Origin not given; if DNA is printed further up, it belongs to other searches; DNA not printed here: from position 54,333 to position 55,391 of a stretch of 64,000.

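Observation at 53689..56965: Coiled-coil/SLT transglycosylase protein co-transcribed with a mini Ser/Thr-kinase-fold protein and a PP2C phosphatase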

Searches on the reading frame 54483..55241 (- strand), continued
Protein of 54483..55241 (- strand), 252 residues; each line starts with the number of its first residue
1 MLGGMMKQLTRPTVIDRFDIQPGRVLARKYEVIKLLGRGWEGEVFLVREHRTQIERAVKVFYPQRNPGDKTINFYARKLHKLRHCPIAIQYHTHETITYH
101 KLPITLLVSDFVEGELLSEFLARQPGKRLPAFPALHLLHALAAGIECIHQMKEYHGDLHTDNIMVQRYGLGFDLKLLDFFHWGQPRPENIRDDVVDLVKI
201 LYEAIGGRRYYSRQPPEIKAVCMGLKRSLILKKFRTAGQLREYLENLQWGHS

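Call 23: find_homologous_proteins(query=A1, max_evalue=1e-10)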
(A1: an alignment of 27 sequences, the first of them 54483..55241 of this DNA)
Query A1 (27 sequences) (252 aa, profile of the alignment): 3983 proteins with E <= 1e-10 among 8000 candidates; the best 120 are listed.
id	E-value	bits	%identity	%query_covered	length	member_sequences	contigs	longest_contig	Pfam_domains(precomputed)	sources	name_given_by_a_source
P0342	9.5e-109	380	67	97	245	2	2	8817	PF07714.24,PF00069.32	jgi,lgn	jgi:serine/threonine protein kinase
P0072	5.0e-108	378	73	97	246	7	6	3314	PF07714.24,PF00069.32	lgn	-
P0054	7.2e-108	377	74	95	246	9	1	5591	PF07714.24,PF00069.32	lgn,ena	-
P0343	8.8e-108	377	69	97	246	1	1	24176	PF07714.24,PF00069.32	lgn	-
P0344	1.9e-107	376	65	94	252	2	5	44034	PF07714.24,PF00069.32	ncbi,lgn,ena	-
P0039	2.0e-107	376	76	94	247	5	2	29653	PF07714.24,PF00069.32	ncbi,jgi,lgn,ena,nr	ncbi:MAG TPA: protein kinase [Gammaproteobacteria bacterium]|nr:protein kinase [Gammaproteobacteria 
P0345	2.6e-107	376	65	95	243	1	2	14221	PF07714.24,PF00069.32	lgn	-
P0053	2.9e-107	375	74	96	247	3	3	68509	PF07714.24,PF00069.32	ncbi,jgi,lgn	ncbi:MAG: protein kinase [Gammaproteobacteria bacterium]|jgi:serine/threonine protein kinase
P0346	3.0e-107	375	68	97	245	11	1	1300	PF07714.24,PF00069.32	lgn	-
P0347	3.1e-107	375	65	97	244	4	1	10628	PF07714.24,PF00069.32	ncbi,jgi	ncbi:MAG: serine/threonine-protein kinase [Granulosicoccaceae bacterium]|jgi:serine/threonine protei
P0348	3.8e-107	375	61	94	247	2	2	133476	PF07714.24,PF00069.32,PF01636.30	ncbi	-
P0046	4.0e-107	375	74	96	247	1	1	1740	PF07714.24,PF00069.32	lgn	-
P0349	4.8e-107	375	62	97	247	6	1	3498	PF07714.24,PF00069.32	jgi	jgi:serine/threonine protein kinase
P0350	5.1e-107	375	66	92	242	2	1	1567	PF07714.24,PF00069.32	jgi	-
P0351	5.4e-107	375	66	94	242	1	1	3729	PF07714.24,PF00069.32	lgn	-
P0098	6.3e-107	374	71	94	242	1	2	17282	PF07714.24,PF00069.32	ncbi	-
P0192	6.5e-107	374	63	94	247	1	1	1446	PF07714.24,PF00069.32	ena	-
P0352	7.4e-107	374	68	97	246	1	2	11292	PF07714.24,PF00069.32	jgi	jgi:tRNA A-37 threonylcarbamoyl transferase component Bud32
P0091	7.6e-107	374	76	93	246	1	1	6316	PF07714.24,PF00069.32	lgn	-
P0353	8.1e-107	374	64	97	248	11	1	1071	PF07714.24,PF00069.32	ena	-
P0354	8.5e-107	374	68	93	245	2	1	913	PF07714.24,PF00069.32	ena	-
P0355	8.8e-107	374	62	97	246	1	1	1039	PF07714.24,PF00069.32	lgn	-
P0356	1.1e-106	373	62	97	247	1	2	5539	PF07714.24,PF00069.32,PF01636.30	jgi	jgi:serine/threonine protein kinase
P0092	1.2e-106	373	72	93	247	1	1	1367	PF07714.24,PF00069.32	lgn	-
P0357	1.2e-106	373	62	94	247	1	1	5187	PF07714.24,PF00069.32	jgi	jgi:serine/threonine protein kinase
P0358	1.3e-106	373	67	93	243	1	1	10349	PF07714.24,PF00069.32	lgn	-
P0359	1.3e-106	373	67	95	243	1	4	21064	PF07714.24,PF00069.32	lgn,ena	-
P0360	1.3e-106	373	64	98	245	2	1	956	PF07714.24,PF00069.32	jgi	-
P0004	1.4e-106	373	88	99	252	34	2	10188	PF07714.24,PF00069.32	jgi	jgi:tRNA A-37 threonylcarbamoyl transferase component Bud32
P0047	1.5e-106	373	75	97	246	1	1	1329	PF07714.24,PF00069.32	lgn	-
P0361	1.7e-106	373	64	97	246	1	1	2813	PF07714.24,PF00069.32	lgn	-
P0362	1.7e-106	373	62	96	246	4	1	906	PF07714.24,PF00069.32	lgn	-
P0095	2.0e-106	373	71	97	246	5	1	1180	PF07714.24,PF00069.32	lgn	-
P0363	2.2e-106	373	66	95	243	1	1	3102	PF07714.24,PF00069.32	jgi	jgi:serine/threonine protein kinase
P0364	2.6e-106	372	62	94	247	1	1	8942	PF07714.24,PF00069.32,PF01636.30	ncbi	ncbi:MAG: protein kinase [Sedimenticola sp.]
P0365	2.7e-106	372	64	97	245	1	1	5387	PF07714.24,PF00069.32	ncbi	ncbi:protein kinase domain-containing protein [Kaarinaea lacus]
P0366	2.9e-106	372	62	97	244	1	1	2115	PF07714.24,PF00069.32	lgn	-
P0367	3.3e-106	372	64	93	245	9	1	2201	PF07714.24,PF00069.32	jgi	-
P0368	3.5e-106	372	62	96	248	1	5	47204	PF07714.24,PF00069.32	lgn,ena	-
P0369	3.6e-106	372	69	95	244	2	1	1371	PF07714.24,PF00069.32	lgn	-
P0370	3.6e-106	372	63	97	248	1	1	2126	PF07714.24,PF00069.32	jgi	-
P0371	3.7e-106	372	61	98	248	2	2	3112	PF07714.24,PF00069.32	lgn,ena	-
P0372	3.7e-106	372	65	97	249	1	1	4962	PF07714.24,PF00069.32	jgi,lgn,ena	-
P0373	3.8e-106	372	60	97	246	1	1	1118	PF07714.24,PF00069.32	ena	-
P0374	4.0e-106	372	65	97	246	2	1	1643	PF07714.24,PF00069.32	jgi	-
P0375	4.2e-106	372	65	98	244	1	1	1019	PF07714.24,PF00069.32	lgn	-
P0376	4.3e-106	372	67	97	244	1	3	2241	PF07714.24,PF00069.32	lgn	-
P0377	5.1e-106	371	65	95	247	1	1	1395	PF07714.24,PF00069.32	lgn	-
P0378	5.2e-106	371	66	97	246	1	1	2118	PF07714.24,PF00069.32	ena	-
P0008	5.2e-106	371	83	99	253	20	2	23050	PF07714.24,PF00069.32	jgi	jgi:tRNA A-37 threonylcarbamoyl transferase component Bud32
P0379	5.6e-106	371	67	98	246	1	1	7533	PF07714.24,PF00069.32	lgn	-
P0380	6.2e-106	371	69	94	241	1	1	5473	PF07714.24,PF00069.32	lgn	-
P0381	6.3e-106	371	64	97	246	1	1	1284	PF07714.24,PF00069.32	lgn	-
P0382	7.0e-106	371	66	97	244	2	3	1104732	PF07714.24,PF00069.32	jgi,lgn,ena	-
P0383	7.0e-106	371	65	97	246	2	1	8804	PF07714.24,PF00069.32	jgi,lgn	jgi:tRNA A-37 threonylcarbamoyl transferase component Bud32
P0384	7.1e-106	371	64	95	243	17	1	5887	PF07714.24,PF00069.32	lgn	-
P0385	7.1e-106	371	69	94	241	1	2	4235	PF07714.24,PF00069.32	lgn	-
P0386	7.2e-106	371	63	94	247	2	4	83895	PF07714.24,PF00069.32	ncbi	-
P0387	7.2e-106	371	67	94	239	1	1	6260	PF07714.24,PF00069.32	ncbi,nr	ncbi:MAG: serine/threonine protein kinase [Candidatus Dadabacteria bacterium]|nr:MAG: serine/threoni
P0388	7.2e-106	371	66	97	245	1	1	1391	PF07714.24,PF00069.32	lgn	-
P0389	7.3e-106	371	69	94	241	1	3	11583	PF07714.24,PF00069.32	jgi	jgi:serine/threonine protein kinase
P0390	7.5e-106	371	67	94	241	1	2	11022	PF07714.24,PF00069.32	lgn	-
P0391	7.5e-106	371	65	97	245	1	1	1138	PF07714.24,PF00069.32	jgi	jgi:tRNA A-37 threonylcarbamoyl transferase component Bud32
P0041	7.8e-106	371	77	93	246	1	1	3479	PF07714.24,PF00069.32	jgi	jgi:serine/threonine protein kinase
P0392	7.9e-106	371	65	94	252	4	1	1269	PF07714.24,PF00069.32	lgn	-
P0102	8.0e-106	371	70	97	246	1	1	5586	PF07714.24,PF00069.32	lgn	-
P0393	8.1e-106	371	65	97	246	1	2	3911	PF07714.24,PF00069.32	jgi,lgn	jgi:tRNA A-37 threonylcarbamoyl transferase component Bud32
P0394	8.5e-106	371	69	94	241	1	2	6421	PF07714.24,PF00069.32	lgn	-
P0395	8.5e-106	371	62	94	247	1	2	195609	PF07714.24,PF00069.32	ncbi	-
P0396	8.9e-106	371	71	94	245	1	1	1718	PF07714.24,PF00069.32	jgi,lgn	jgi:serine/threonine protein kinase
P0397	9.3e-106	371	62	98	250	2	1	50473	PF07714.24,PF00069.32,PF01636.30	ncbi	-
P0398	9.4e-106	370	69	94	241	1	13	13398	PF07714.24,PF00069.32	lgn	-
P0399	9.6e-106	370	68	93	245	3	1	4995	PF07714.24,PF00069.32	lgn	-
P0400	9.6e-106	370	69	94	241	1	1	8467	PF07714.24,PF00069.32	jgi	jgi:serine/threonine protein kinase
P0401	9.7e-106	370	61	97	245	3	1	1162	PF07714.24,PF00069.32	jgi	-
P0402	9.7e-106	370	66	94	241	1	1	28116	PF07714.24,PF00069.32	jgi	-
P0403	1.0e-105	370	66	99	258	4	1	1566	PF07714.24,PF00069.32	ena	-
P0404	1.1e-105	370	70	94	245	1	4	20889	PF07714.24,PF00069.32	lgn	-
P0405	1.2e-105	370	63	94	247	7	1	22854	PF07714.24,PF00069.32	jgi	jgi:tRNA A-37 threonylcarbamoyl transferase component Bud32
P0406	1.2e-105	370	66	97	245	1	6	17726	PF07714.24,PF00069.32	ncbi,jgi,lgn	ncbi:MAG: protein kinase [Gammaproteobacteria bacterium]|jgi:serine/threonine protein kinase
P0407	1.2e-105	370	61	97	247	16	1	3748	PF07714.24,PF00069.32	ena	-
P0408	1.3e-105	370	59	96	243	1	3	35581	PF07714.24,PF00069.32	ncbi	-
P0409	1.3e-105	370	66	93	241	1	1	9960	PF07714.24,PF00069.32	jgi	jgi:serine/threonine protein kinase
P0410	1.3e-105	370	65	92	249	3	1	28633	PF07714.24,PF00069.32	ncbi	-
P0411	1.3e-105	370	68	94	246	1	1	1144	PF07714.24,PF00069.32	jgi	-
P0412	1.3e-105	370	64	97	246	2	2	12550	PF07714.24,PF00069.32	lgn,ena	-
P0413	1.4e-105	370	68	97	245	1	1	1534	PF07714.24,PF00069.32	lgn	-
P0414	1.4e-105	370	64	97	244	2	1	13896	PF07714.24,PF00069.32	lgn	-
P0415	1.5e-105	370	62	93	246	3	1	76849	PF07714.24,PF00069.32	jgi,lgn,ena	-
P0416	1.5e-105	370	64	97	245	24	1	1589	PF07714.24,PF00069.32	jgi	jgi:serine/threonine protein kinase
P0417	1.6e-105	370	63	93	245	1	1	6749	PF07714.24,PF00069.32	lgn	-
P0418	1.6e-105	370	66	97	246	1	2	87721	PF07714.24,PF00069.32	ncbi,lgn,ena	-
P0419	1.6e-105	370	67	97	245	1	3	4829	PF07714.24,PF00069.32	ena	-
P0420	1.7e-105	370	60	93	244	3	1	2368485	PF07714.24,PF00069.32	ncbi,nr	ncbi:MAG: protein kinase [candidate division WOR-3 bacterium]|nr:MAG: protein kinase [candidate divi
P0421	1.8e-105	370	67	97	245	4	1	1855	PF07714.24,PF00069.32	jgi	jgi:tRNA A-37 threonylcarbamoyl transferase component Bud32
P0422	1.8e-105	370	64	93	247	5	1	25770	PF07714.24,PF00069.32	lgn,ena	-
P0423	1.8e-105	370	67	97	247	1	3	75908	PF07714.24,PF00069.32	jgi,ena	-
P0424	1.8e-105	370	69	97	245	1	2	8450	PF07714.24,PF00069.32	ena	-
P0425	1.9e-105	370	61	93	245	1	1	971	PF07714.24,PF00069.32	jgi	jgi:serine/threonine protein kinase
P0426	1.9e-105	369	63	96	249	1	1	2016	PF07714.24,PF00069.32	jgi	jgi:hypothetical protein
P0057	1.9e-105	369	73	96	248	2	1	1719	PF07714.24,PF00069.32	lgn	-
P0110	2.2e-105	369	72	94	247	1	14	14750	PF07714.24,PF00069.32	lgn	-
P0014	2.3e-105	369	80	97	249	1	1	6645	PF07714.24,PF00069.32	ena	-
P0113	2.4e-105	369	69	97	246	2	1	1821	PF07714.24,PF00069.32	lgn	-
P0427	2.4e-105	369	64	97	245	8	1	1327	PF07714.24,PF00069.32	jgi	jgi:serine/threonine protein kinase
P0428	2.4e-105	369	60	97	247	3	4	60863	PF07714.24,PF00069.32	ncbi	-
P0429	2.4e-105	369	62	94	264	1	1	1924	PF07714.24,PF00069.32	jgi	jgi:serine/threonine protein kinase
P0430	2.5e-105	369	67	94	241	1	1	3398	PF07714.24,PF00069.32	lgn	-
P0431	2.6e-105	369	69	94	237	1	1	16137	PF07714.24,PF00069.32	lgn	-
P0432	2.6e-105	369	61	97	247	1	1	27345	PF07714.24,PF00069.32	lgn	-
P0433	2.6e-105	369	66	93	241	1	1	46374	PF07714.24,PF00069.32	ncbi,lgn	ncbi:MAG: protein kinase [Gammaproteobacteria bacterium]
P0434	2.7e-105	369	71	92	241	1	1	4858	PF07714.24,PF00069.32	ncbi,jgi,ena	-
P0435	2.7e-105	369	64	97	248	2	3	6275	PF07714.24,PF00069.32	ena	-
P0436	2.7e-105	369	69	94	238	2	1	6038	PF07714.24,PF00069.32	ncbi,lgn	ncbi:MAG: protein kinase [Acidiferrobacterales bacterium]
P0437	2.9e-105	369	63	97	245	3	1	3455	PF07714.24,PF00069.32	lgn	-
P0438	2.9e-105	369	65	95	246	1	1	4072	PF07714.24,PF00069.32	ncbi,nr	ncbi:MAG: protein kinase [Candidatus Eisenbacteria bacterium]|nr:protein kinase [Candidatus Eisenbac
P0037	2.9e-105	369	78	97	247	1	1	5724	PF07714.24,PF00069.32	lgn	-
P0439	3.0e-105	369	62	97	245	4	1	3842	PF00069.32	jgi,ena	jgi:serine/threonine protein kinase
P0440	3.1e-105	369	61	98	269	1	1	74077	PF07714.24,PF00069.32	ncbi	ncbi:MAG: protein kinase [Pseudomonadota bacterium]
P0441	3.1e-105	369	68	95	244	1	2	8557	PF06293.21,PF07714.24,PF00069.32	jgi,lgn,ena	jgi:serine/threonine protein kinase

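Call 29: search_protein_families(library=pfam, proteins=[L025:6735-7592:+, L025:5353-5889:+, L025:4041-5324:+, L025:7576-8496:-], max_evalue=0.01)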
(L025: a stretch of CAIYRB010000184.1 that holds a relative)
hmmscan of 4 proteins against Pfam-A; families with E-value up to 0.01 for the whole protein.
L025:6735-7592:+ (285 aa): 1 family
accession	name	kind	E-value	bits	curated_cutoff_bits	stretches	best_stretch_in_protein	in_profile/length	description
PF01694.28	Rhomboid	-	1e-19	71.6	22.6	1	129-266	2-141/143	Rhomboid domain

L025:5353-5889:+ (178 aa): 1 family
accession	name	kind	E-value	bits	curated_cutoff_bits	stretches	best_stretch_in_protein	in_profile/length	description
PF00027.35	cNMP_binding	-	2.1e-15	56.9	27.5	1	51-138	3-88/89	Cyclic nucleotide-binding domain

L025:4041-5324:+ (427 aa): 4 families
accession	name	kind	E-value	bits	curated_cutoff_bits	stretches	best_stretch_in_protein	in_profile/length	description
PF22614.2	Slo-like_RCK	-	1e-13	51.4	24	1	133-250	2-115/119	Calcium-activated potassium channel slowpoke-like RCK domain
PF07885.22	Ion_trans_2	-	2.3e-13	50.2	22.5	1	38-116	2-77/79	Ion channel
PF00520.37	Ion_trans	-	5.2e-05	23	25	1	32-107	128-224/241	Ion transport protein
PF02254.24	TrkA_N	-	6.2e-05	23.7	23.8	1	138-276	2-116/116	TrkA-N domain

L025:7576-8496:- (306 aa): 5 families
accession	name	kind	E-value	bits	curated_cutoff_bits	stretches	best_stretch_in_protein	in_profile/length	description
PF20434.5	BD-FAE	-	3.1e-21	76.3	26.8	1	76-262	11-210/215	BD-FAE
PF12697.13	Abhydrolase_6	-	4.4e-08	34.5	26.3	1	81-285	1-205/217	Alpha/beta hydrolase family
PF00561.26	Abhydrolase_1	-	1.7e-06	28.3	25.8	1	149-203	65-107/245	alpha/beta hydrolase fold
PF00326.27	Peptidase_S9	-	2.3e-05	24.4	22.6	1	138-284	49-187/213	Prolyl oligopeptidase family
PF07859.19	Abhydrolase_3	-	0.00021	21.6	25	1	81-174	1-92/210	alpha/beta hydrolase fold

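Call 30: predict_structure(alignment_id=A1)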
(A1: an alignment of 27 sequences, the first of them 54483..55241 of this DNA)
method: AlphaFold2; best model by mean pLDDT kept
length: 252 residues; sequences in the alignment: 27
mean_pLDDT: 94.8   pTM: 0.88
mean pLDDT of the five models: 94.8, 94.5, 94.5, 94.2, 94.0
residues with pLDDT >= 90: 231; 70-90: 16; 50-70: 4; < 50: 1
segments of 3 or more residues with pLDDT < 50: none
pLDDT, mean of each block of 10 residues (from residue 1): 69 90 98 96 97 98 94 94 96 96 96 97 98 98 98 97 96 95 91 98 98 97 98 98 93 53
secondary structure, 60 per line:
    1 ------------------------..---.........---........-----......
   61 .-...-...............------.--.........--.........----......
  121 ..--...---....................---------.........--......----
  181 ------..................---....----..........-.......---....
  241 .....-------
elements in order: E30-38 E42-49 E55-61 H67-81 E91-99 E102-110 H117-122 H131-150 E163-168 E171-176 H187-204 H208-211 H216-225 H227-233 H237-245

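Call 35: fold_search(model_id=the predicted structure, library=pdb)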
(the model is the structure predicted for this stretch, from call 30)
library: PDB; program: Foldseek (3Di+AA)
matches with E <= 10: 2000; with E <= 0.001: 2000
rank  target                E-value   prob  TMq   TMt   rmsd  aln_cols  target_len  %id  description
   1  6b2p                  3.3e-12  1.00  0.69  0.68   5.2       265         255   19  Dual Inhibition of the Essential Protein Kinases A and B in Mycobacterium tuberculosis (released 2018-02-14)
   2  5m08_B                3.7e-12  1.00  0.63  0.63   6.2       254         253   21  Crystal structure of Mycobacterium tuberculosis PknI kinase domain, C20A_R136A double mutant (released 2017-01-11)
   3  3orm                  5.0e-12  1.00  0.70  0.67   4.1       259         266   19  Mycobacterium tuberculosis PknB kinase domain D76A mutant (released 2010-12-15)
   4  5u94                  6.3e-12  1.00  0.74  0.71   4.5       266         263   20  Crystal structure of the Mycobacterium tuberculosis PASTA kinase PknB in complex with the potential theraputic kinase in (released 2017-12-20)
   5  4x3f_B                6.3e-12  1.00  0.71  0.65   5.7       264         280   19  Crystal structure of the intracellular domain of the M. tuberculosis Ser/Thr kinase PknA (released 2015-01-21)
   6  3orp                  7.1e-12  1.00  0.66  0.61   6.0       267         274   20  Mycobacterium tuberculosis PknB kinase domain L33D mutant (crystal form 5) (released 2010-12-15)
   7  1mru_A                8.0e-12  1.00  0.71  0.66   4.7       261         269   20  Intracellular Ser/Thr protein kinase domain of Mycobacterium tuberculosis PknB. (released 2003-02-11)
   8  3ort                  8.5e-12  1.00  0.65  0.61   5.7       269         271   21  Mycobacterium tuberculosis PknB kinase domain L33D mutant (crystal form 6) (released 2010-12-15)
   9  3ork                  9.0e-12  1.00  0.67  0.62   5.4       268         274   20  Mycobacterium tuberculosis PknB kinase domain L33D mutant (crystal form 2) (released 2010-12-15)
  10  5m06_B                9.0e-12  1.00  0.63  0.64   5.9       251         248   22  Crystal structure of Mycobacterium tuberculosis PknI kinase domain (released 2017-01-11)
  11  5m06_A                9.5e-12  1.00  0.62  0.64   5.8       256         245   20  Crystal structure of Mycobacterium tuberculosis PknI kinase domain (released 2017-01-11)
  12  3f69_A                1.1e-11  1.00  0.69  0.65   5.5       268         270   20  Crystal structure of the Mycobacterium tuberculosis PknB mutant kinase domain in complex with KT5720 (released 2008-12-02)
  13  5m08_A                1.1e-11  1.00  0.62  0.63   5.8       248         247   21  Crystal structure of Mycobacterium tuberculosis PknI kinase domain, C20A_R136A double mutant (released 2017-01-11)
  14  2fum_D                1.2e-11  1.00  0.68  0.66   6.2       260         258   21  Catalytic domain of protein kinase PknB from Mycobacterium tuberculosis in complex with mitoxantrone (released 2006-08-01)
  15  2fum_C                1.4e-11  1.00  0.66  0.65   5.6       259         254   20  Catalytic domain of protein kinase PknB from Mycobacterium tuberculosis in complex with mitoxantrone (released 2006-08-01)
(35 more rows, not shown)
